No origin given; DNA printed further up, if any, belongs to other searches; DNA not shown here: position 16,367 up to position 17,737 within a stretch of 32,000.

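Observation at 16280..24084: Seven-gene, IS-bracketed operon with an enzyme combination I cannot assign to any characterised pathway (candidate orphan small-molecule or modified-amino-acid biosynthetic system)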

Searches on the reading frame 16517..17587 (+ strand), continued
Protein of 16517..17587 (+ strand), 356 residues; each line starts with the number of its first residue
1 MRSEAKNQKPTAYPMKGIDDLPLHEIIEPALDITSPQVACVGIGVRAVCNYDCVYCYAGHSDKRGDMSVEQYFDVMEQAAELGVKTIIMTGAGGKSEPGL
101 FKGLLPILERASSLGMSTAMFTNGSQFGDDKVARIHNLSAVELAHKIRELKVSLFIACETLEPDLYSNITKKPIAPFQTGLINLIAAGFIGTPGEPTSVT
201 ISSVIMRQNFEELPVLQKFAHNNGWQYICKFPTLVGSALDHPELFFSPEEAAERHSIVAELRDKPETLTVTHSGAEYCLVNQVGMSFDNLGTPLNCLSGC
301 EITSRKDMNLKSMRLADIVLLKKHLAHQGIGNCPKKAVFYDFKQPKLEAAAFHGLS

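Call 65: search_protein_families(library=ncbifam, proteins=[L007:2779-4266:+, L005:6259-7545:-, L006:3545-4462:-, L005:7791-9002:+, L006:2367-3548:-, L009:5269-6477:+, L009:6474-7682:+, L009:8863-9831:+, L010:5121-6620:-], max_evalue=0.00001)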
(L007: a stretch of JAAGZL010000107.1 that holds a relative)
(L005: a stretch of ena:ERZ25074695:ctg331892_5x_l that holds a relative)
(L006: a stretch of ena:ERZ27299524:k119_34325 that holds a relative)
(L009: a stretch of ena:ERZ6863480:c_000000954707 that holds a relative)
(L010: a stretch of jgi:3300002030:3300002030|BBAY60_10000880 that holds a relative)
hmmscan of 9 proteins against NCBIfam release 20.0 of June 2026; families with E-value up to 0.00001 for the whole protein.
L007:2779-4266:+ (495 aa): 0 families

L005:6259-7545:- (428 aa): 18 families
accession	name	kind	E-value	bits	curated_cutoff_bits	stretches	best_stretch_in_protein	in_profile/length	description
TIGR02660.1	nifV_homocitr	equivalog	4.9e-42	144.5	462.9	1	37-387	2-329/365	homocitrate synthase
TIGR02090.1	LEU1_arch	subfamily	5.7e-37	127.7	484.75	1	39-395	3-335/363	isopropylmalate/citramalate/homocitrate synthases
NF002085.0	PRK00915.1-2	subfamily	2.5e-35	122.2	517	1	30-382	7-336/504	2-isopropylmalate synthase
NF041069.1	IPMS_Sufob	equivalog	2.6e-31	109.2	600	1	39-395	3-337/371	isopropylmalate synthase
TIGR02146.1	LysS_fung_arch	equivalog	2.8e-31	109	413.55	1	109-379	66-318/344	homocitrate synthase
NF002086.0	PRK00915.1-3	equivalog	5.4e-28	97.7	532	1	35-405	5-361/516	2-isopropylmalate synthase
NF002087.0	PRK00915.1-4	equivalog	6.2e-24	84.4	729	1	37-392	7-350/516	2-isopropylmalate synthase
TIGR00973.1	leuA_bact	equivalog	1.8e-23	82.8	598.7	1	38-412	3-362/494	2-isopropylmalate synthase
TIGR00977.1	citramal_synth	equivalog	4.4e-20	71.5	450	1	172-404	143-360/526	citramalate synthase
NF002084.0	PRK00915.1-1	equivalog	7.8e-20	70.9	748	1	111-386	74-343/523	2-isopropylmalate synthase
NF042433.1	CitmalDyn_Leptosp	equivalog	1.1e-19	70.4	950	1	116-386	88-344/514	(R)-citramalate synthase CimA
NF002088.0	PRK00915.1-5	equivalog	2.2e-19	69.3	697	1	133-378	99-334/514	2-isopropylmalate synthase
NF042434.1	IPMS_Lepto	equivalog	3.6e-13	49.2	500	1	230-396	189-358/374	2-isopropylmalate synthase LeuA2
NF002991.1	PRK03739.1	subfamily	3.5e-12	45.8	455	1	245-352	237-343/550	2-isopropylmalate synthase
NF006049.0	PRK08195.1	subfamily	1.5e-11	44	229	1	225-292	176-243/344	4-hyroxy-2-oxovalerate/4-hydroxy-2-oxopentanoic acid aldolase,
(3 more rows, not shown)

L006:3545-4462:- (305 aa): 25 families
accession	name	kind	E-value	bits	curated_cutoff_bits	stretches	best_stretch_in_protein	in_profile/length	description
NF004283.0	PRK05692.1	subfamily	6.1e-74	248.8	246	1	3-284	6-287/300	hydroxymethylglutaryl-CoA lyase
TIGR02660.1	nifV_homocitr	equivalog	2.4e-24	86.3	462.9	1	4-277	2-259/365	homocitrate synthase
NF006049.0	PRK08195.1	subfamily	1.2e-21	77.2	229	1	154-282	148-271/344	4-hyroxy-2-oxovalerate/4-hydroxy-2-oxopentanoic acid aldolase,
TIGR02146.1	LysS_fung_arch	equivalog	5.6e-21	75.2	413.55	1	31-235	26-220/344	homocitrate synthase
NF002085.0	PRK00915.1-2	subfamily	4.8e-20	71.8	517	1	5-278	15-272/504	2-isopropylmalate synthase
TIGR02090.1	LEU1_arch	subfamily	7.4e-20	71.4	484.75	1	9-278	6-259/363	isopropylmalate/citramalate/homocitrate synthases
TIGR03217.1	4OH_2_O_val_ald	equivalog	6.8e-19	68.2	286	1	152-278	141-262/334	4-hydroxy-2-oxovalerate aldolase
NF041069.1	IPMS_Sufob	equivalog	8.1e-18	64.8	600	1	9-277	6-260/371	isopropylmalate synthase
NF002086.0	PRK00915.1-3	equivalog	4.1e-15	55.2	532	1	4-258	7-252/516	2-isopropylmalate synthase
NF002087.0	PRK00915.1-4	equivalog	1.6e-14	53.3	729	1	87-274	93-272/516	2-isopropylmalate synthase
NF002084.0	PRK00915.1-1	equivalog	1.2e-12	47.2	748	1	4-270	5-266/523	2-isopropylmalate synthase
TIGR00973.1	leuA_bact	equivalog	3.2e-12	45.7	598.7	1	6-270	4-263/494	2-isopropylmalate synthase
NF006761.0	PRK09282.1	domain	4.3e-12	45.3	402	1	155-278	155-271/591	pyruvate carboxylase subunit B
NF008984.0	PRK12330.1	equivalog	1.2e-10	40.9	827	1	154-283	156-280/500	methylmalonyl-CoA carboxytransferase subunit 5S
TIGR01108.1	oadA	equivalog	3.3e-10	39.1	756.5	1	154-276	149-264/582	sodium-extruding oxaloacetate decarboxylase subunit alpha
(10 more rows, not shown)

L005:7791-9002:+ (403 aa): 7 families
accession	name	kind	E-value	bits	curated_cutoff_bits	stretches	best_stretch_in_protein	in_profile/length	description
NF052585.1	SucGlutTfsCaiB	equivalog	2.9e-81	273.1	750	1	8-387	5-388/394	succinate--glutarate CoA-transferase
NF008511.0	PRK11430.1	equivalog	1.2e-77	261.6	522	1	4-342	3-340/381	CoA:oxalate CoA-transferase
NF041294.1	Scnl_mescCoAtase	equivalog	3.4e-70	237.1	700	1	10-383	3-379/381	succinyl-CoA:mesaconate CoA-transferase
NF003809.0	PRK05398.1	subfamily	4e-68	229.9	442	2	10-211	4-205/416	formyl-CoA transferase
TIGR03253.1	oxalate_frc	equivalog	8.6e-65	219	504.2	2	10-211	3-204/416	formyl-CoA transferase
NF002914.1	PRK03525.1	equivalog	4.8e-37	127.8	413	1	8-403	7-397/400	L-carnitine CoA-transferase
TIGR04253.1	mesacon_CoA_iso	equivalog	2.3e-14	53.2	725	1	11-403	3-400/403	2-methylfumaryl-CoA isomerase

L006:2367-3548:- (393 aa): 7 families
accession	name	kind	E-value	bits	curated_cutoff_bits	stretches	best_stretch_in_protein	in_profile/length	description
NF052585.1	SucGlutTfsCaiB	equivalog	5.8e-61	206.2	750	1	6-374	7-388/394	succinate--glutarate CoA-transferase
NF003809.0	PRK05398.1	subfamily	8.6e-57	192.6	442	2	5-202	3-207/416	formyl-CoA transferase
TIGR03253.1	oxalate_frc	equivalog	1.4e-54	185.4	504.2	2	5-203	2-207/416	formyl-CoA transferase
NF041294.1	Scnl_mescCoAtase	equivalog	5.3e-53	180.5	700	1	5-367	2-376/381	succinyl-CoA:mesaconate CoA-transferase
NF008511.0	PRK11430.1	equivalog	3.3e-46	158.1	522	1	7-280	10-289/381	CoA:oxalate CoA-transferase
NF002914.1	PRK03525.1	equivalog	1.1e-23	83.9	413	1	5-391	8-398/400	L-carnitine CoA-transferase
TIGR04253.1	mesacon_CoA_iso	equivalog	3.7e-19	69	725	1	7-390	3-400/403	2-methylfumaryl-CoA isomerase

L009:5269-6477:+ (402 aa): 4 families
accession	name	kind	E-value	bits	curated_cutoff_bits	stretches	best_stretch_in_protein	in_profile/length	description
NF002563.0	PRK02186.1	subfamily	2.2e-46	158.6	625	1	34-381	53-396/890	argininosuccinate lyase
NF005543.0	PRK07206.1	subfamily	1.9e-16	59.7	302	1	46-358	62-389/416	hypothetical protein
NF053745.1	AAntcapLigBacD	equivalog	8e-12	44.3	850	1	174-262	245-335/471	alanine--anticapsin ligase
TIGR03909.1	pyrrolys_PylC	equivalog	1.5e-06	27.2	248.3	1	125-220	123-218/374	3-methylornithine--L-lysine ligase PylC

L009:6474-7682:+ (402 aa): 9 families
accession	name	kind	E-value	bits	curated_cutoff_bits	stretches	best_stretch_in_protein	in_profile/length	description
NF002563.0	PRK02186.1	subfamily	7e-59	199.9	625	1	6-397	4-392/890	argininosuccinate lyase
NF005543.0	PRK07206.1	subfamily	1.8e-12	46.7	302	1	141-307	143-313/416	hypothetical protein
NF003671.0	PRK05294.1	equivalog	2.1e-09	35.6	599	1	99-299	119-319/1058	carbamoyl-phosphate synthase large subunit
NF053745.1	AAntcapLigBacD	equivalog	1.4e-08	33.6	850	0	64-171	93-198/471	alanine--anticapsin ligase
TIGR00877.1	purD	equivalog_domain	3.3e-08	32.8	288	1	126-208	121-202/425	phosphoribosylamine--glycine ligase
TIGR01369.1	CPSaseII_lrg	equivalog_domain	2.2e-07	28.9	1027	1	111-299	130-317/1052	carbamoyl-phosphate synthase (glutamine-hydrolyzing) large subunit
NF041595.1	dap_A_syn_DdaF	equivalog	2.5e-07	29.8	840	1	102-297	110-307/424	dapdiamide A synthase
NF002378.0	PRK01372.1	subfamily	4.6e-07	28.8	243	1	126-279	117-268/305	D-alanine--D-alanine ligase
NF004680.0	PRK06019.1-6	equivalog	3.4e-06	26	327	1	55-179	65-187/405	5-(carboxyamino)imidazole ribonucleotide synthase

L009:8863-9831:+ (322 aa): 1 family
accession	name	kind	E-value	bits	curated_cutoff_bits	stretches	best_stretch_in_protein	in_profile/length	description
NF050089.1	i_nPHAscl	equivalog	3.3e-06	26.4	300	0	88-158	35-102/288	intracellular short-chain-length polyhydroxyalkanoate depolymerase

L010:5121-6620:- (499 aa): 101 families (the best 25 are shown)
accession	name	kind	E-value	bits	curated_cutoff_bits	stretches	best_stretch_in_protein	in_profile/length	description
NF004837.0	PRK06187.1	subfamily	6.2e-70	235.9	476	1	3-495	6-521/531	long-chain-fatty-acid--CoA ligase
NF005702.0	PRK07514.1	subfamily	5.1e-56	190.1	558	1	18-495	16-499/506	malonyl-CoA synthase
NF052269.1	Staph_lig_FadD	equivalog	9e-56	189.2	650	1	18-495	13-492/499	long-chain-fatty-acid--CoA ligase FadD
NF004511.1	PRK05852.1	equivalog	4.3e-55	187.3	650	1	9-496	3-504/505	FadD7 family fatty acid--CoA ligase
NF006182.0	PRK08316.1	subfamily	3.1e-54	184.3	663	1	5-496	11-517/523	fatty acyl-CoA synthetase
NF004114.0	PRK05605.1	equivalog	1.7e-51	175.2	766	1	134-495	201-568/575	long-chain-fatty-acid--CoA ligase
NF002966.0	PRK03640.1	equivalog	2e-51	175.1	556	1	15-494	12-478/483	o-succinylbenzoate--CoA ligase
NF005307.0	PRK06839.1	equivalog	4.4e-51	174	748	1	18-494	15-491/496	o-succinylbenzoate--CoA ligase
TIGR01733.1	AA-adenyl-dom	subfamily_domain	2.4e-48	164.9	317.4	1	34-425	1-408/409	amino acid adenylation domain-containing protein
NF004797.0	PRK06145.1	equivalog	2.4e-48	164.8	850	1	7-494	4-493/499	acyl-CoA synthetase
NF005676.0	PRK07470.1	equivalog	1.3e-47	162.7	774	1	7-495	22-528/544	acyl-CoA synthetase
NF004838.1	PRK06188.1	equivalog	9.2e-47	159.5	875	1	149-496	169-523/524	fatty-acid--CoA ligase FadD8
NF009233.0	PRK12583.1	subfamily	5.7e-46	157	832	1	297-490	349-544/558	fatty acid CoA ligase family protein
NF004808.0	PRK06155.1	equivalog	8.1e-46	156.4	722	1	29-490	43-516/542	ATP-dependent acyl-CoA ligase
NF006572.0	PRK09088.1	equivalog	1.3e-45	156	696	2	295-491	285-482/491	acyl-CoA synthetase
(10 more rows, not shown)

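Call 78: search_dna_similar(query=window:16517-17587:+, collection=plasmids, mode=protein, max_rows=25, max_evalue=0.000001)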
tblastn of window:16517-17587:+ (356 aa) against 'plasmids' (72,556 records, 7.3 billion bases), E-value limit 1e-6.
Records with a match: 9; places in all: 9; records where one place covers at least 80% of the query: 5.
Best place of each record, by identity: >=99% 5; <60% 4.
By first word of the organism name: Cereibacter 5; Streptomyces 2; Photobacterium 1; Rhizobium 1.
By predicted mobility (MOB-suite, as given by PLSDB): conjugative 7; non-mobilizable 2.
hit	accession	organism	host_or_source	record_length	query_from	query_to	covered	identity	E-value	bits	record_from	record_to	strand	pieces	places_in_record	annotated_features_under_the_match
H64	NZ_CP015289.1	Cereibacter sphaeroides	Cereibacter sphaeroides 2.4.1,single ...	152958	1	356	100%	100.0%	0e+0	741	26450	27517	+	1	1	radical SAM protein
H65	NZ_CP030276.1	Cereibacter sphaeroides 2.4.1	cell culture,laboratory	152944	1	356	100%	100.0%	0e+0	741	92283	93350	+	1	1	radical SAM protein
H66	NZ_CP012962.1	Cereibacter sphaeroides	cell culture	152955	1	356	100%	100.0%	0e+0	741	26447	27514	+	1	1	radical SAM protein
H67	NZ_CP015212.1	Cereibacter sphaeroides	Cereibacter sphaeroides 2.4.1,single ...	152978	1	356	100%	100.0%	0e+0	741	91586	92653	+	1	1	radical SAM protein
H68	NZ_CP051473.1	Cereibacter sphaeroides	cell culture,laboratory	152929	1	356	100%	100.0%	0e+0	741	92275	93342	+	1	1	radical SAM protein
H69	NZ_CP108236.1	Streptomyces sp. NBC_00080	-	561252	49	273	63%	28.6%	1e-7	61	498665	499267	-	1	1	radical SAM protein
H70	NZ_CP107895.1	Streptomyces sp. NBC_00467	-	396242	49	223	49%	28.7%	2e-7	60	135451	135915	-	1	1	radical SAM protein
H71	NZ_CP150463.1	Photobacterium damselae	Lateolabrax maculatus,cell culture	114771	37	209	49%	24.9%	3e-8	63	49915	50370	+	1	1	radical SAM protein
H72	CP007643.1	Rhizobium etli bv. phaseoli str. IE4803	Phaseolus vulgaris,whole organism,nodule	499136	36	130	27%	34.7%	4e-7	59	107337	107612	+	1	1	radical SAM/SPASM domain-containing protein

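Call 100: search_protein_families(library=padloc, proteins=[window:16517-17587:+], max_evalue=0.001)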
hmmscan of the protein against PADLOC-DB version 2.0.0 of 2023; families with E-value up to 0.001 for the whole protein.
window:16517-17587:+ (356 aa): 3 families
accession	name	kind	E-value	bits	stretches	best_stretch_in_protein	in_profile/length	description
PDLC02903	pVip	-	4.7e-13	47.2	1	47-137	8-91/257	Viperins not associated with kinases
PDLC02904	pVip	-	4.3e-11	40.8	1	47-141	11-103/262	Viperins associated with kinases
PDLC02905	pVip-kinase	-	1.1e-07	29.4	1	41-130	184-275/474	Viperin-kinase fusion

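Call 108: search_protein_families(library=pfam, proteins=[L007:2779-4266:+], max_evalue=0.1)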
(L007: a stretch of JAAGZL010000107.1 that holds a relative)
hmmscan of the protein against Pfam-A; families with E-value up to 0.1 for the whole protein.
L007:2779-4266:+ (495 aa): 2 families
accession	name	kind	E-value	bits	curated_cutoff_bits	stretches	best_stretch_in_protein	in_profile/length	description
PF03972.19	MmgE_PrpD_N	-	8.8e-34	117.2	32.1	1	10-251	5-226/244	MmgE/PrpD N-terminal domain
PF19305.4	MmgE_PrpD_C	-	3.1e-14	53.6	32.1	1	277-406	2-125/173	MmgE/PrpD C-terminal domain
